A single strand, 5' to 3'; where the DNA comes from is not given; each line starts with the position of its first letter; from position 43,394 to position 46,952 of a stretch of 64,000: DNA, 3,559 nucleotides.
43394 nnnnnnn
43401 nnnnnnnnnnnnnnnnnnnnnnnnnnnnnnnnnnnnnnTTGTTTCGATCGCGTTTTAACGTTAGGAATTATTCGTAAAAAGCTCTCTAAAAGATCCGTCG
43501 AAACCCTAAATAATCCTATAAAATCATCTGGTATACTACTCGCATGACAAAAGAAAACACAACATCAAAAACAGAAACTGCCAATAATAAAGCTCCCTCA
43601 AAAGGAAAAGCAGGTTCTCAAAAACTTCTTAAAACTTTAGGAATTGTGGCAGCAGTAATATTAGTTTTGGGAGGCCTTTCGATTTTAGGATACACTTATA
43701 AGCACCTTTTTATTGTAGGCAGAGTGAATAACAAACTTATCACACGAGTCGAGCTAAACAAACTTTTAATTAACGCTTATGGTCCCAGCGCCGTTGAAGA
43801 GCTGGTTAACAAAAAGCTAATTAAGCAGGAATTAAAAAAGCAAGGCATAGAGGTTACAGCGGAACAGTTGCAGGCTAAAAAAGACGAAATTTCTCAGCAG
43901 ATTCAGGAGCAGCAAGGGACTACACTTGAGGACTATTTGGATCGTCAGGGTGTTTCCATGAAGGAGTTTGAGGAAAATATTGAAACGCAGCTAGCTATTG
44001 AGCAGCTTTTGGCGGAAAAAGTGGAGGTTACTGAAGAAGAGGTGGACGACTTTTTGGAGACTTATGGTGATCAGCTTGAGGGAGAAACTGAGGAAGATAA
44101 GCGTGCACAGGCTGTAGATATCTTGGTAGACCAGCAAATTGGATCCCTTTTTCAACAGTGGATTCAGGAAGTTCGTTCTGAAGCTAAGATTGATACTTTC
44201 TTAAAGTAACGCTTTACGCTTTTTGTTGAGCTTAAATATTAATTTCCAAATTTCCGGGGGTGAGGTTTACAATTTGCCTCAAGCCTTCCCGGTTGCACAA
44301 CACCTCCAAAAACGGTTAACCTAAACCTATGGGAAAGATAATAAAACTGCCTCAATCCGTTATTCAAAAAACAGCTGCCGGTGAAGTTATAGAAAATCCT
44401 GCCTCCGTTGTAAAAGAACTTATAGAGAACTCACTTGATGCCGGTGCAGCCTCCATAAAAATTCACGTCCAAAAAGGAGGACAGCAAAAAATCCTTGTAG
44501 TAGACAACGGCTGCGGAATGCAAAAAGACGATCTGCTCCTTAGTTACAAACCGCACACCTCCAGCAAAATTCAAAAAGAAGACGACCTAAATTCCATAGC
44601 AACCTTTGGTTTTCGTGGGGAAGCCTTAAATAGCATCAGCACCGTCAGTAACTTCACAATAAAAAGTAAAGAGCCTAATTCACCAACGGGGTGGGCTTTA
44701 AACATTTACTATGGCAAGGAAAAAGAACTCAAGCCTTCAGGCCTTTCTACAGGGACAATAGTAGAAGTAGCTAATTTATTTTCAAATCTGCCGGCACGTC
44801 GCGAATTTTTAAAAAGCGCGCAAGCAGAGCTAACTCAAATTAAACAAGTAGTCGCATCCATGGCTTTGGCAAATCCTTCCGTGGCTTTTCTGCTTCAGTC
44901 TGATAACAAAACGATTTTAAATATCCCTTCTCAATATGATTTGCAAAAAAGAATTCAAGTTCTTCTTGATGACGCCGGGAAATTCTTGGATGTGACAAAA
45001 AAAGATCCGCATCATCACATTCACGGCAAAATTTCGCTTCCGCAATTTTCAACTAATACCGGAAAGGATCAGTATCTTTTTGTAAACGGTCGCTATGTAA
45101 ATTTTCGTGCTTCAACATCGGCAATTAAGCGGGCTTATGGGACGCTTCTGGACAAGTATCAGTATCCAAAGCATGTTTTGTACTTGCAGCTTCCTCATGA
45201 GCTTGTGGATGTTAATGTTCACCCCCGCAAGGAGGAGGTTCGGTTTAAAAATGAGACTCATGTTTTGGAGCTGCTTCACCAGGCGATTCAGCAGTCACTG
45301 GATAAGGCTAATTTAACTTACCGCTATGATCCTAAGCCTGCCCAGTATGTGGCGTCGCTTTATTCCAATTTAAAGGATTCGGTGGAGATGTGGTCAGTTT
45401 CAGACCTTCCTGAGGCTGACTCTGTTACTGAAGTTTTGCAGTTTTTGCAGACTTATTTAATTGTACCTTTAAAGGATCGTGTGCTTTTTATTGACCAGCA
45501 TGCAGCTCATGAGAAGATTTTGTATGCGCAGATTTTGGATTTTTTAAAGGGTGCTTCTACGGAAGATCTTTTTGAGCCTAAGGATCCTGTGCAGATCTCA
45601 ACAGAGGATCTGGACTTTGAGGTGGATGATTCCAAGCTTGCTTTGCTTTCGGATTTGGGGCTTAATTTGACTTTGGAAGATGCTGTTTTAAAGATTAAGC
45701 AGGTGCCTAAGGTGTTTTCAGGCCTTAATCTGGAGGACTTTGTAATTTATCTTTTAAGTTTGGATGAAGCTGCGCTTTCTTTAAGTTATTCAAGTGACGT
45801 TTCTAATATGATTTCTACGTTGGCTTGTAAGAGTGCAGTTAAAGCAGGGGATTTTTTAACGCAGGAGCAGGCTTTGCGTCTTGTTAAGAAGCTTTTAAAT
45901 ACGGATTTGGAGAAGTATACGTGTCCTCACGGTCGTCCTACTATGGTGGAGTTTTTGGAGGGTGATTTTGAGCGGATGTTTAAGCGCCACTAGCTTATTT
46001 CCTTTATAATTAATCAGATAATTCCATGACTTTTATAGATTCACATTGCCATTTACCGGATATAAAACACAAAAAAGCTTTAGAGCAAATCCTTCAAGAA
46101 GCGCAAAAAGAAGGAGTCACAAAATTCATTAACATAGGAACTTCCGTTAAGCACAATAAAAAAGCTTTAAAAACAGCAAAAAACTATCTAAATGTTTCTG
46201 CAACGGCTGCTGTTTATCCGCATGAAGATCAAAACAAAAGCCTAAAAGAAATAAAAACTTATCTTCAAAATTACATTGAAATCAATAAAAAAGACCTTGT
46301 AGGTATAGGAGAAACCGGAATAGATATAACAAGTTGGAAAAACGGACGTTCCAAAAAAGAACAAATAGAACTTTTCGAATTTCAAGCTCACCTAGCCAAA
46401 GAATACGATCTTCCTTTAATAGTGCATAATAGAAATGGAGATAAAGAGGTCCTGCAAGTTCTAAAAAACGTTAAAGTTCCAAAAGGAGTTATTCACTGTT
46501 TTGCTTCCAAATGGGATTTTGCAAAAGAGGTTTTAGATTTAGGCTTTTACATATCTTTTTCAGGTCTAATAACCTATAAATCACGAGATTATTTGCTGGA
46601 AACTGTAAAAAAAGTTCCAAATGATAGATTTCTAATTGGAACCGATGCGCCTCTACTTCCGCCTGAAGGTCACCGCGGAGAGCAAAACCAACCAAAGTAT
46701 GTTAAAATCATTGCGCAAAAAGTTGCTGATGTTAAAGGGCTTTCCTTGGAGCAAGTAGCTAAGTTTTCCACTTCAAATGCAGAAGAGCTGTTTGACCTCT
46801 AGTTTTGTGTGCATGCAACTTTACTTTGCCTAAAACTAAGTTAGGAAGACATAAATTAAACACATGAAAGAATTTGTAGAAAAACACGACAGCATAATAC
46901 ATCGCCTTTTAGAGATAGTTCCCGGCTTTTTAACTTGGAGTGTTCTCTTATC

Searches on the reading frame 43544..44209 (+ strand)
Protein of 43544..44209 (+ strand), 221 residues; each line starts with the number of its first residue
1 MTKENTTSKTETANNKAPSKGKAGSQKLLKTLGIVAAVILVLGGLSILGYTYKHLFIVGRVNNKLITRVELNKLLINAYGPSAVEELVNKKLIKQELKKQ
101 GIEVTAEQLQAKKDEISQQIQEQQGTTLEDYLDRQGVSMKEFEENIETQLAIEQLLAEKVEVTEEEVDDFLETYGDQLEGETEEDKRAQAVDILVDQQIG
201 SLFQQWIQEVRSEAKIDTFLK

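Call 11: search_protein_families(library=pfam, proteins=[window:43544-44209:+], max_evalue=0.01)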
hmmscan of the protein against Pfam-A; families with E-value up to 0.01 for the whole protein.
window:43544-44209:+ (221 aa): 4 families
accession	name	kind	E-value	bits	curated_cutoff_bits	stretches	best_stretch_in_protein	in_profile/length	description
PF13624.11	SurA_N_3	-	2.1e-07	31.3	27.2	1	81-155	85-161/162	SurA-like N-terminal domain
PF09312.16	SurA_N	-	0.00013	22.6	30.8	1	84-155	47-117/118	SurA N-terminal domain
PF21811.2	RdfA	-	0.00054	20.2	27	1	84-169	36-122/195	Rod-determining factor A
PF13623.11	SurA_N_2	-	0.00066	20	28.5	1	82-111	88-117/145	SurA-like N-terminal domain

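Call 57: search_protein_families(library=ncbifam, proteins=[window:43544-44209:+], max_evalue=0.1)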
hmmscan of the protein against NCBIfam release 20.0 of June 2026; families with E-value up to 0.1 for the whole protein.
window:43544-44209:+ (221 aa): 7 families
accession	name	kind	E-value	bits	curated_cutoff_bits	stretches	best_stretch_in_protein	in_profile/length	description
TIGR04500.1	PpiC_rel_mature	subfamily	5e-09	35.9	180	1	83-172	116-202/340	TIGR04500 family putative peptide maturation system protein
NF000809.0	PRK00059.1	equivalog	1.1e-05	25.1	303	1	82-198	88-207/336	peptidylprolyl isomerase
NF003356.0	PRK04405.1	subfamily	0.00014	21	339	1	82-177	52-144/299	peptidylprolyl isomerase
TIGR00666.1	PBP4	equivalog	0.011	14.5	107.8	1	91-132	210-251/397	D-alanyl-D-alanine carboxypeptidase/D-alanyl-D-alanine endopeptidase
TIGR00115.1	tig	equivalog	0.031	13.1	180.2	0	73-154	328-408/410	trigger factor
NF008038.0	PRK10770.1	equivalog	0.046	12.5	394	0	84-183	71-173/431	peptidylprolyl isomerase SurA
TIGR00414.1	serS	equivalog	0.074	12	301.65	1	83-193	34-145/418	serine--tRNA ligase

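Call 58: search_protein_families(library=phrogs, proteins=[window:43544-44209:+], max_evalue=0.1)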
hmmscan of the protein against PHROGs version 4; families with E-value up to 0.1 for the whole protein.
window:43544-44209:+ (221 aa): 2 families
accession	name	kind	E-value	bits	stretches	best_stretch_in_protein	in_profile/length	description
phrog_21824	-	unknown function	0.071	14.2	1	160-187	27-53/63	-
phrog_20802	-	unknown function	0.085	14.5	0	117-183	2-62/108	-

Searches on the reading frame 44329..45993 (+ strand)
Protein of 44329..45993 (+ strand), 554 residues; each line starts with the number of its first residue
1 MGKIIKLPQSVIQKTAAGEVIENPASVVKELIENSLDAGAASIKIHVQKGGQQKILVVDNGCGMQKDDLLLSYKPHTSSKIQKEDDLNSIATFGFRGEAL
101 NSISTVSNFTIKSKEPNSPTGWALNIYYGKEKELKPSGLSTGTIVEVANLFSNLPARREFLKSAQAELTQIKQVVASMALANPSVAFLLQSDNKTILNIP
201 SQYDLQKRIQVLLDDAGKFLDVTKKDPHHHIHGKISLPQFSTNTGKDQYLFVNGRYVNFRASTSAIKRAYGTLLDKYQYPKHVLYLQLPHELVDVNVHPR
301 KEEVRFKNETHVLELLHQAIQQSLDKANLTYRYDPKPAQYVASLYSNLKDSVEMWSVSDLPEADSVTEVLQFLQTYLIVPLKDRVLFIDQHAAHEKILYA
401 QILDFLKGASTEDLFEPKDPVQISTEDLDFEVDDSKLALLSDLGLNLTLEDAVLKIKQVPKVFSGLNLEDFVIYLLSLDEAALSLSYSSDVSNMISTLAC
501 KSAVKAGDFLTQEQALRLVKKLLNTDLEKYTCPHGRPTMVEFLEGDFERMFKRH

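Call 11: search_protein_families(library=pfam, proteins=[window:44329-45993:+], max_evalue=0.01)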
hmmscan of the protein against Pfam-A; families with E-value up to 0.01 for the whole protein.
window:44329-45993:+ (554 aa): 4 families
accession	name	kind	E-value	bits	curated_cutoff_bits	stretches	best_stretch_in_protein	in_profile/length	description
PF01119.25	DNA_mis_repair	-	9.2e-31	106.4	26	1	218-324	12-118/119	DNA mismatch repair protein, C-terminal domain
PF08676.16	MutL_C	-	5.2e-16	59.1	25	1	371-508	3-140/142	MutL C terminal dimerisation domain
PF13589.12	HATPase_c_3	-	1.6e-15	57.7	25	1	25-127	4-106/137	Histidine kinase-, DNA gyrase B-, and HSP90-like ATPase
PF02518.31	HATPase_c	-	9.2e-07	29.7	26.4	1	26-78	8-63/111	Histidine kinase-, DNA gyrase B-, and HSP90-like ATPase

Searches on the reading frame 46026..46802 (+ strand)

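Call 11: search_protein_families(library=pfam, proteins=[window:46026-46802:+], max_evalue=0.01)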
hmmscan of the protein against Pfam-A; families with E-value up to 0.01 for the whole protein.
window:46026-46802:+ (258 aa): 3 families
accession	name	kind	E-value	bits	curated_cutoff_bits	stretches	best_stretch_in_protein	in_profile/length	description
PF01026.27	TatD_DNase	-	8.1e-71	238.8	27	1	4-256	1-252/253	TatD related DNase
PF01979.26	Amidohydro_1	-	5.2e-06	26.4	25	1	3-256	6-298/345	Amidohydrolase family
PF04909.20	Amidohydro_2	-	0.00083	19.6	26.4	1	175-258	206-289/289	Amidohydrolase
